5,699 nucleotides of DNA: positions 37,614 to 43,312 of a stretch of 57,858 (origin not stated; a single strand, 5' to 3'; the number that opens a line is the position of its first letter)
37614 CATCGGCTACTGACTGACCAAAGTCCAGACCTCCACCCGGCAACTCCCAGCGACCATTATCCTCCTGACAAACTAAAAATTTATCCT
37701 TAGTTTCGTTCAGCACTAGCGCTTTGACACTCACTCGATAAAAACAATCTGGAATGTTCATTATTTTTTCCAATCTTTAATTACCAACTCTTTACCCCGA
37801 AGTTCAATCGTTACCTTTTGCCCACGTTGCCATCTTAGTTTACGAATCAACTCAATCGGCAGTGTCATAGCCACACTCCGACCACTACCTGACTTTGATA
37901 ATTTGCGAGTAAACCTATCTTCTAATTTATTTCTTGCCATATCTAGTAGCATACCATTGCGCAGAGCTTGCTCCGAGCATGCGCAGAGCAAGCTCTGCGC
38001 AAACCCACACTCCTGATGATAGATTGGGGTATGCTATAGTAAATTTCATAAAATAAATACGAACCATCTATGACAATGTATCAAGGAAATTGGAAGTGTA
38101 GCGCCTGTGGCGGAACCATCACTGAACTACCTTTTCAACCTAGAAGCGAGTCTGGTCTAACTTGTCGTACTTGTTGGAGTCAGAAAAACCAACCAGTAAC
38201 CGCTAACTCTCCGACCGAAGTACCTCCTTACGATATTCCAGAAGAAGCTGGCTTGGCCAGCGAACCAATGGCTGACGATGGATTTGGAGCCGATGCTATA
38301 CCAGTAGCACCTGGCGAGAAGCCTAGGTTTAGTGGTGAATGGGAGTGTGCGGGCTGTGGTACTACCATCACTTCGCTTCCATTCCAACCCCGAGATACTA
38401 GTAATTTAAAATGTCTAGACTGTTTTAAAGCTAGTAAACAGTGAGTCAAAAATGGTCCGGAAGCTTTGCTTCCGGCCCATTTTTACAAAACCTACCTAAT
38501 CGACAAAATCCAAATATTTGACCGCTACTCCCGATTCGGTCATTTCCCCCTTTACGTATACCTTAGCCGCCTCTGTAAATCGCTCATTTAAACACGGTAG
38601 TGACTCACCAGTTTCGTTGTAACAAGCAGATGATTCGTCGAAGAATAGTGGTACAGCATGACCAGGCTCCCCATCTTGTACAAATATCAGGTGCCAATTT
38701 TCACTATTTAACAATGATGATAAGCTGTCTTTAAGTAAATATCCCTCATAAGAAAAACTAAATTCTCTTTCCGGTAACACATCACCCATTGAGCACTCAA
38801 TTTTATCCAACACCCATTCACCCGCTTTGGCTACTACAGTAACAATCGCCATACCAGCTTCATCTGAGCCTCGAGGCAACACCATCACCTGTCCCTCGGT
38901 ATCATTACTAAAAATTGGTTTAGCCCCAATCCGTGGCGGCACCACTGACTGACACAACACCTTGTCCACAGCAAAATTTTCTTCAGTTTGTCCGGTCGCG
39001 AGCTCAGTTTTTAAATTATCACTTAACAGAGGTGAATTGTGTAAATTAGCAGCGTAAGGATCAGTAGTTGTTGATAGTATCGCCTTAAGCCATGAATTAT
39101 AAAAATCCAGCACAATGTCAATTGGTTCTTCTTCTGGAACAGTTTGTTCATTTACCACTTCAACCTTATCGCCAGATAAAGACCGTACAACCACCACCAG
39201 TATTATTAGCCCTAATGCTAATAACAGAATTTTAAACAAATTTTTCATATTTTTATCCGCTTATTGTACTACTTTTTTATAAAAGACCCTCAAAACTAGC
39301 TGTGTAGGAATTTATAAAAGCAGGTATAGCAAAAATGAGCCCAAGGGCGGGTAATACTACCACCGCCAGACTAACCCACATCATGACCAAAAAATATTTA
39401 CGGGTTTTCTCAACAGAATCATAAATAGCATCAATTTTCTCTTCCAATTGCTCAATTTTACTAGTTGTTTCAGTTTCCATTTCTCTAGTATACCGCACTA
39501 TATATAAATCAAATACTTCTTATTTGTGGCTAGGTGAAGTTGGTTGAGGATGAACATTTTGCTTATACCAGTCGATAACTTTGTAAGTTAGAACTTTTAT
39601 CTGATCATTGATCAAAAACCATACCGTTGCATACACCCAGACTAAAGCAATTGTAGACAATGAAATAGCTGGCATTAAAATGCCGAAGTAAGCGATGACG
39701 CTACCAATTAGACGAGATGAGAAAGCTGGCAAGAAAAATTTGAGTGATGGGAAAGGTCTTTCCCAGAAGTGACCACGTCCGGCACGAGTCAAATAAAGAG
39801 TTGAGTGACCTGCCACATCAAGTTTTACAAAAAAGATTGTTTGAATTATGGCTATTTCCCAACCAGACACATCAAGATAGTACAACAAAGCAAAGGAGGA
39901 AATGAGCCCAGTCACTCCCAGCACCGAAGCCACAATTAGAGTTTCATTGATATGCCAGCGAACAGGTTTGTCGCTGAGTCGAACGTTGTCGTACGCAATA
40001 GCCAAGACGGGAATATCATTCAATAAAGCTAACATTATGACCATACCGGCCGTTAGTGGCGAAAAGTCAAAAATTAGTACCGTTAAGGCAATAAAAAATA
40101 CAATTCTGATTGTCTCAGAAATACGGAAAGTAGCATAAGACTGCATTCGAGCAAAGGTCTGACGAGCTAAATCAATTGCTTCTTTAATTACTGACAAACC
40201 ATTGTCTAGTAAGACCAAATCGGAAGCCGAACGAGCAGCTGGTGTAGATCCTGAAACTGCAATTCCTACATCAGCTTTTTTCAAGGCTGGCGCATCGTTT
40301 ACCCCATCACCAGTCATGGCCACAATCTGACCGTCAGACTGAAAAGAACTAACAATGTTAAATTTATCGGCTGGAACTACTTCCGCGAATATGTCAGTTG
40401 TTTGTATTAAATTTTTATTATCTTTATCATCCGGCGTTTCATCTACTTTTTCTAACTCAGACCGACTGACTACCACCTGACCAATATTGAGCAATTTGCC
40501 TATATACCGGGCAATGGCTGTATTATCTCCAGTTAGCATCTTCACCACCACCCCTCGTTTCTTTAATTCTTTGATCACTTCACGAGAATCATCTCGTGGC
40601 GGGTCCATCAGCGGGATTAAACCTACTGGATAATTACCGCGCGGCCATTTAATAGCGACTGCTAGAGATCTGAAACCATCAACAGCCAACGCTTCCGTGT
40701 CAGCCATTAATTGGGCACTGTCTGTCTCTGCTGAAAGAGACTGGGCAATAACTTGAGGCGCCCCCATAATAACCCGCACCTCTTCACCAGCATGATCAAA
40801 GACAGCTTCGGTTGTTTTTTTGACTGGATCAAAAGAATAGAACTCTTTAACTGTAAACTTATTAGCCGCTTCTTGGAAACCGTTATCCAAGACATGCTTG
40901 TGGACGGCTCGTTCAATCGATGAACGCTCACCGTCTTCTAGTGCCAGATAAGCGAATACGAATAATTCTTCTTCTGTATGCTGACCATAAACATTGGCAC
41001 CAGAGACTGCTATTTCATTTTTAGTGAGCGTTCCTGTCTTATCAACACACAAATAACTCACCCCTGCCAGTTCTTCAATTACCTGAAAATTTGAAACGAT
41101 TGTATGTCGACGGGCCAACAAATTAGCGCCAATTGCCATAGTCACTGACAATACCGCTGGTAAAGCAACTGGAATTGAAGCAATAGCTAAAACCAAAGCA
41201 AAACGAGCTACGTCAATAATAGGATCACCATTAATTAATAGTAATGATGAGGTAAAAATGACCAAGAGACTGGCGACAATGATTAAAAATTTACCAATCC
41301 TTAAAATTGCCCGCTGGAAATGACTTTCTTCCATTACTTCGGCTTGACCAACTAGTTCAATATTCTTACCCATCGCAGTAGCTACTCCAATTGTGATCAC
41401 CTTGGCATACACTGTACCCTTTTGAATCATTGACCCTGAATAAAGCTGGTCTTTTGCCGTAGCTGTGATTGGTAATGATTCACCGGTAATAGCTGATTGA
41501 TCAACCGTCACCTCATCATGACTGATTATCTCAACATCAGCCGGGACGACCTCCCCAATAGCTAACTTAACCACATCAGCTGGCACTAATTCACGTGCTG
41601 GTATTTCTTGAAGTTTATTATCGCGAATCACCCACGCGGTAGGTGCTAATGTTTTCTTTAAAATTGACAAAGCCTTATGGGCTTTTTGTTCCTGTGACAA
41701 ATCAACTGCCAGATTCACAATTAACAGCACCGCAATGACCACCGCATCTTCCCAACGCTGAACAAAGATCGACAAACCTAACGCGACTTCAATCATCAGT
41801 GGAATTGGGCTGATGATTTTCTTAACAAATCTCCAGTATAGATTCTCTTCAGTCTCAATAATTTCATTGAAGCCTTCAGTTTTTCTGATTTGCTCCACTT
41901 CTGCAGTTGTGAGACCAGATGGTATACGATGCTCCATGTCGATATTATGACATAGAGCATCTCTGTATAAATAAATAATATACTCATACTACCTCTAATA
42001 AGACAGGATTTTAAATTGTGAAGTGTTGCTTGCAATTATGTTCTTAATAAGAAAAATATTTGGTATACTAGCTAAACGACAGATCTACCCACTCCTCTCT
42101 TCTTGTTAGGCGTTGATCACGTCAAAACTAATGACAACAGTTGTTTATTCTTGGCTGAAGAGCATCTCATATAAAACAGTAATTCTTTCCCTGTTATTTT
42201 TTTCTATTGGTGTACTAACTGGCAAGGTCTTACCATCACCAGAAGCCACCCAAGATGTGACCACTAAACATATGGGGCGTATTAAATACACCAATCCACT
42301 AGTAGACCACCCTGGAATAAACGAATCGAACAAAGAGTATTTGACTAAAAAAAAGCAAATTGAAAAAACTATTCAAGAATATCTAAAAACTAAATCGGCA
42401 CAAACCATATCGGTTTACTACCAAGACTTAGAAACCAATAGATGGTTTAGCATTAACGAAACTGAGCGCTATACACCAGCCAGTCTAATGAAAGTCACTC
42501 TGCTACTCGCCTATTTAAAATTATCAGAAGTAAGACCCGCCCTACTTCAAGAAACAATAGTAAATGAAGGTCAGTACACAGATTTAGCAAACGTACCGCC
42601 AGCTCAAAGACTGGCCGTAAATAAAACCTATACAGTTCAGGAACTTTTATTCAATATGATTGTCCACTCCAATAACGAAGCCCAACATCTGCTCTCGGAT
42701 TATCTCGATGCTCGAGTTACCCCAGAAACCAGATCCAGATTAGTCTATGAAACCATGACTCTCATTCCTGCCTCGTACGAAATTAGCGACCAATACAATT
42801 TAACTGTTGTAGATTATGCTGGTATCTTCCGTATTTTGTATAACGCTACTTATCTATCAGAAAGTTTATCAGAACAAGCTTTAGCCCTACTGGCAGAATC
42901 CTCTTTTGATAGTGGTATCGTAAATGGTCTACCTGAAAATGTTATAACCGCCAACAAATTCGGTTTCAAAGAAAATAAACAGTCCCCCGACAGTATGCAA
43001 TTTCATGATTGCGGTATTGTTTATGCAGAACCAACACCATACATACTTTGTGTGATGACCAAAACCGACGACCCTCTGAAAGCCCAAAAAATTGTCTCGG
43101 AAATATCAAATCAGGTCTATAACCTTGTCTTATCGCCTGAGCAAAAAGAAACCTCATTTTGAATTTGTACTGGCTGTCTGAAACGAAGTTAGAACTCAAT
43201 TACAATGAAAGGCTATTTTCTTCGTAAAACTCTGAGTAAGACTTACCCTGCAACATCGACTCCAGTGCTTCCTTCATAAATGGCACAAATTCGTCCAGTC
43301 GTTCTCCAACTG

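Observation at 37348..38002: AbrB/MazE-like small gene translationally coupled to a NUDIX hydrolase behind a perfect 16-bp palindrome: toxin-antitoxin-like architecture with an unusual partner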

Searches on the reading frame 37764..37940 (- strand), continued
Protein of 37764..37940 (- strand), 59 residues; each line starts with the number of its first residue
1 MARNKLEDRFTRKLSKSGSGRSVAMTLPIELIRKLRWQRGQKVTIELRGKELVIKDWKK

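Call 70: search_protein_families(library=pfam, proteins=[L089:3658-4395:+, L090:3702-4229:+, L099:810-1340:+, L102:1364-1915:+, L107:3186-4364:+, L110:3161-3991:+, L114:3182-4777:+, L116:394-1419:+, L117:3181-3528:+, L119:3165-3851:+], max_evalue=0.0001)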
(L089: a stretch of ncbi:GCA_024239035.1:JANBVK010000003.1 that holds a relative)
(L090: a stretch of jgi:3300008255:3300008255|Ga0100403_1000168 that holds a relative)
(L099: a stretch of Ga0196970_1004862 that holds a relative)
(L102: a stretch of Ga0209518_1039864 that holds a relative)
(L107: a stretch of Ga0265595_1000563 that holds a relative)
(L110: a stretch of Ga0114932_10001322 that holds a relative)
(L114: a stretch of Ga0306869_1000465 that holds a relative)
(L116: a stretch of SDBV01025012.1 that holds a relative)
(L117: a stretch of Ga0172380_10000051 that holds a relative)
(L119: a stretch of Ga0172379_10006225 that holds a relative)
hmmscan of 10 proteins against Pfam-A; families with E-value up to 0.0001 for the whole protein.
L089:3658-4395:+ (245 aa): 5 families
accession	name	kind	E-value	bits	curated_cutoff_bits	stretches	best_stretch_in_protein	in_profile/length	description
PF00106.31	adh_short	-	7.2e-55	185.9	26.6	1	13-206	1-192/195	short chain dehydrogenase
PF13561.12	adh_short_C2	-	2.4e-38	132.5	27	1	22-230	6-217/236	Enoyl-(Acyl carrier protein) reductase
PF08659.16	KR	-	1.6e-15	57.9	22.6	1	14-173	2-159/180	KR domain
PF01370.27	Epimerase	-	6.5e-06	26.2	20.9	0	15-134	1-103/240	NAD dependent epimerase/dehydratase family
PF02719.21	Polysacc_synt_2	-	4.9e-05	23.1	20.2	1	15-134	1-116/293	Polysaccharide biosynthesis protein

L090:3702-4229:+ (175 aa): 0 families

L099:810-1340:+ (176 aa): 1 family
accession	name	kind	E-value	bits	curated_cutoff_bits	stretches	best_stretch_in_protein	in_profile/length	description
PF06041.17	DUF924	-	3.2e-60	203.8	27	1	8-175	1-176/180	Bacterial protein of unknown function (DUF924)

L102:1364-1915:+ (183 aa): 1 family
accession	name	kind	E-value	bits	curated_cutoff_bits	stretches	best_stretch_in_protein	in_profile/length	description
PF00293.34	NUDIX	-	2.8e-16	60.2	21.1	1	23-158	4-119/134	NUDIX domain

L107:3186-4364:+ (392 aa): 2 families
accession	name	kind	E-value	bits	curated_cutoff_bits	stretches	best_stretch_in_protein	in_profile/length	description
PF08245.18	Mur_ligase_M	-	5.3e-39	134.7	24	1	45-197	1-150/200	Mur ligase middle domain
PF02875.26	Mur_ligase_C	-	7.9e-27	95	28.4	1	244-365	1-127/127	Mur ligase, glutamate ligase domain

L110:3161-3991:+ (276 aa): 1 family
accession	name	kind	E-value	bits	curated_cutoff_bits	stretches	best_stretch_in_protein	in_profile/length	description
PF01026.27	TatD_DNase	-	2e-68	231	27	1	13-272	1-253/253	TatD related DNase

L114:3182-4777:+ (531 aa): 4 families
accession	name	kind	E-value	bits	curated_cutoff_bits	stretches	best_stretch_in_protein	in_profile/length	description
PF02518.31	HATPase_c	-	1.5e-25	90.2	26.4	1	421-530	2-109/111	Histidine kinase-, DNA gyrase B-, and HSP90-like ATPase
PF16927.11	HisKA_7TM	-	8.4e-11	42.6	28.6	1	16-233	4-222/224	N-terminal 7TM region of histidine kinase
PF13589.12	HATPase_c_3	-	1.3e-05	25.6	25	1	425-496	3-76/137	Histidine kinase-, DNA gyrase B-, and HSP90-like ATPase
PF13581.12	HATPase_c_2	-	3.4e-05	24.3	27.4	0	428-506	39-111/127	Histidine kinase-like ATPase domain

L116:394-1419:+ (341 aa): 1 family
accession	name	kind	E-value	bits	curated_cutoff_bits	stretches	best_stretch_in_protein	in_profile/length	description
PF01972.22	SDH_protease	-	2.9e-14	53.2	31.3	1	2-142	36-181/286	ClpP-like SDH-type serine proteinase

L117:3181-3528:+ (115 aa): 2 families
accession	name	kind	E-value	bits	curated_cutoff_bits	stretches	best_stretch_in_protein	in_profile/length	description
PF12643.12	MazG-like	-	3.9e-17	62.7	27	1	32-115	2-85/85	MazG-like family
PF03819.22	MazG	-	4.6e-05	24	22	0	26-101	3-71/74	MazG nucleotide pyrophosphohydrolase domain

L119:3165-3851:+ (228 aa): 2 families
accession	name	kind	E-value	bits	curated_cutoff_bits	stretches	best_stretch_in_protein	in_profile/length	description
PF04002.20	RadC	-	2.3e-45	153.8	22.1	1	110-226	3-120/121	RadC-like JAB domain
PF20582.4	UPF0758_N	-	1.4e-25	89.6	27.1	1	9-85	1-77/77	UPF0758 N-terminal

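Call 71: search_protein_families(library=pfam, proteins=[L125:3222-4208:+, L133:342-971:+, L135:407-859:+, L140:2423-3406:+, L152:669-956:+, L167:3224-4300:+, L169:2786-4132:+, L171:3174-4391:+, L129:135-329:+, L092:3717-4004:+], max_evalue=0.0001)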
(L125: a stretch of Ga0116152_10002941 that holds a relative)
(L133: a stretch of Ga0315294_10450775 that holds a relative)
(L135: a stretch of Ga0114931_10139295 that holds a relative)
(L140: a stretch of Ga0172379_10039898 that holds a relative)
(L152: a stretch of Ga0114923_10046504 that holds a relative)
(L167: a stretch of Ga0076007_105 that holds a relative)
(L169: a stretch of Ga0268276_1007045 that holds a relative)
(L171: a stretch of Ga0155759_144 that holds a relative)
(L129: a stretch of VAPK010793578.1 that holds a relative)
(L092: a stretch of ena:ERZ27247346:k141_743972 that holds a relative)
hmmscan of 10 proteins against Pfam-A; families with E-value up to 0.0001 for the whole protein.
L125:3222-4208:+ (328 aa): 1 family
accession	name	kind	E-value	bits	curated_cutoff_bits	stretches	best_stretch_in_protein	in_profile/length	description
PF02086.21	MethyltransfD12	-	2.4e-63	214.6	22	1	58-309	1-252/253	D12 class N6 adenine-specific DNA methyltransferase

L133:342-971:+ (209 aa): 1 family
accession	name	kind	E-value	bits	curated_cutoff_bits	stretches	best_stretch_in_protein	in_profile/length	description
PF12686.12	DUF3800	-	7e-17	62.9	21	1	3-185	1-149/149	Protein of unknown function (DUF3800)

L135:407-859:+ (150 aa): 1 family
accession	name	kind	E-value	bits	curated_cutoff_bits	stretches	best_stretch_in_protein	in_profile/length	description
PF01878.24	EVE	-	1e-58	197.9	23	1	2-148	1-144/145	EVE domain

L140:2423-3406:+ (327 aa): 2 families
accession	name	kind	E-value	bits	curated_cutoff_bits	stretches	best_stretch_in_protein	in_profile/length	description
PF13310.11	Virulence_RhuM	-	1.4e-23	83.9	33.7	1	67-170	9-113/252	Virulence protein RhuM family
PF02661.23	Fic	-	1.6e-12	48.5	24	1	199-279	5-93/93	Fic/DOC family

L152:669-956:+ (95 aa): 0 families

L167:3224-4300:+ (358 aa): 1 family
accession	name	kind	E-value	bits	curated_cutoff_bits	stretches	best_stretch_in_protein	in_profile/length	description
PF00294.29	PfkB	-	2.5e-37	129.3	25.8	1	79-336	22-297/302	pfkB family carbohydrate kinase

L169:2786-4132:+ (448 aa): 2 families
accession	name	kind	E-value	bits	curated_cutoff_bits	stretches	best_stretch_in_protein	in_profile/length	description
PF03129.25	HGTP_anticodon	-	4e-22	78.6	21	1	354-444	1-93/94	Anticodon binding domain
PF00587.30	tRNA-synt_2b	-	4.6e-13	50.1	29.3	1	171-331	23-176/179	tRNA synthetase class II core domain (G, H, P, S and T)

L171:3174-4391:+ (405 aa): 3 families
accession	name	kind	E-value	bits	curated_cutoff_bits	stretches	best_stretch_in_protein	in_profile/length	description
PF00113.28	Enolase_C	-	2.5e-91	306.5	21.5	1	139-403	3-284/296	Enolase, C-terminal TIM barrel domain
PF03952.21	Enolase_N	-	9.1e-50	168.7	35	1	4-128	1-131/131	Enolase, N-terminal domain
PF13378.12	MR_MLE_C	-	1.4e-05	25.3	29.4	1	251-351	54-151/219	Enolase C-terminal domain-like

L129:135-329:+ (64 aa): 0 families

L092:3717-4004:+ (95 aa): 0 families

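Call 79: find_related_loci(query=A5, collection=viral_contigs, flank=3000)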
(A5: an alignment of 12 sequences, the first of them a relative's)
Query A5 (59 aa) in viral_contigs; peptide patterns used: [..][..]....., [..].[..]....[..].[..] (x = any residue, [..] = any of these).
41 stretches matched a pattern, but none encodes a relative of the query by tblastn (E <= 1e-3).

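Call 80: search_dna_similar(query=window:37764-37940:-, collection=plasmids, mode=protein, max_evalue=0.001, max_rows=10)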
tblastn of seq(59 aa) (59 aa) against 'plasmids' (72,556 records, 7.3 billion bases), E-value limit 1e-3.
No match.

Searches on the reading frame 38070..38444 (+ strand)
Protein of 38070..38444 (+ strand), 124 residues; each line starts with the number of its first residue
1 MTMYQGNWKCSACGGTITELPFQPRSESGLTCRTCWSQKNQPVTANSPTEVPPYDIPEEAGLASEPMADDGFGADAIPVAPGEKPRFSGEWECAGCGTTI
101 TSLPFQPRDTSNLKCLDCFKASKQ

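Call 3: search_protein_families(library=pfam, proteins=[window:38070-38444:+], max_evalue=0.1)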
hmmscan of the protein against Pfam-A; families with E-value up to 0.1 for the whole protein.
window:38070-38444:+ (124 aa): 6 families
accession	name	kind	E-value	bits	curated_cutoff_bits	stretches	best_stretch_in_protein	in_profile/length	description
PF23477.1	zf_Tbcl_2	-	1.2e-13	51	27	2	91-123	6-37/37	Probable treble clef zinc finger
PF01780.25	Ribosomal_L37ae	-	0.0062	17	21.9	0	6-35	50-79/85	Ribosomal L37ae protein family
PF25813.1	zf_VAL1_N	-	0.013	15.8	27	0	96-123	21-48/50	VAL1-like, N-terminal zinc finger domain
PF11682.14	Zn_ribbon_11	-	0.025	14.6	24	0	86-103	14-31/37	Probable zinc-ribbon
PF09723.15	Zn_ribbon_8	-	0.043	14.3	34.4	0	9-37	7-34/41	Zinc ribbon domain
PF21349.2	RUBY_RBDX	-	0.056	13.4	26.5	0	8-17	1-10/30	Rubrerythrin, rubredoxin-like domain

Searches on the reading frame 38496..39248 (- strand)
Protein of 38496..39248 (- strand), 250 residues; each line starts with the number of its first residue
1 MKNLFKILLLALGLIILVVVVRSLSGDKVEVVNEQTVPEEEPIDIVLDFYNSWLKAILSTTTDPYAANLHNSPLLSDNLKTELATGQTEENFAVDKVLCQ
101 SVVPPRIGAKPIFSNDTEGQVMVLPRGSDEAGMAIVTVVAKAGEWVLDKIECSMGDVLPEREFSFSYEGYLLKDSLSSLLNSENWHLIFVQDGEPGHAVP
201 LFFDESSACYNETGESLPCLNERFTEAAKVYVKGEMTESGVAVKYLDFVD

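Call 3: search_protein_families(library=pfam, proteins=[window:38496-39248:-], max_evalue=0.1)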
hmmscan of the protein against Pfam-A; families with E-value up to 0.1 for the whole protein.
window:38496-39248:- (250 aa): 1 family
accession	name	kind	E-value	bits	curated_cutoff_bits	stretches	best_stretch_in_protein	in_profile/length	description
PF14217.11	DUF4327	-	0.043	14.4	27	0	168-186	47-65/67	Domain of unknown function (DUF4327)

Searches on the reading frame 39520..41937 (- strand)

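Call 38: search_protein_families(library=pfam, proteins=[window:39520-41937:-], max_evalue=0.001)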
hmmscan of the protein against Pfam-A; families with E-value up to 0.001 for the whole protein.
window:39520-41937:- (805 aa): 4 families
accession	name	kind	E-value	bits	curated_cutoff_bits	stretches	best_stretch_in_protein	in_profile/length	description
PF00122.25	E1-E2_ATPase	-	7.4e-45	153.1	28.1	1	96-277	2-181/181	E1-E2 ATPase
PF00702.32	Hydrolase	-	6.7e-20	72.7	26.4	1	296-556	4-191/191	haloacid dehalogenase-like hydrolase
PF00690.31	Cation_ATPase_N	-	3.3e-06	27.1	20.4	1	5-56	17-69/69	Cation transporter/ATPase, N-terminus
PF08282.18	Hydrolase_3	-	0.00032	21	20.9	0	532-579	199-246/255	haloacid dehalogenase-like hydrolase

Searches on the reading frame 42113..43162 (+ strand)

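Call 38: search_protein_families(library=pfam, proteins=[window:42113-43162:+], max_evalue=0.001)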
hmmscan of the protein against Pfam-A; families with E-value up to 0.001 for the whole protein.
window:42113-43162:+ (349 aa): 1 family
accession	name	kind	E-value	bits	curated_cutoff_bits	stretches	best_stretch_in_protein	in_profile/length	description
PF13354.11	Beta-lactamase2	-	1.3e-29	103.5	22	1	100-316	1-214/214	Beta-lactamase enzyme family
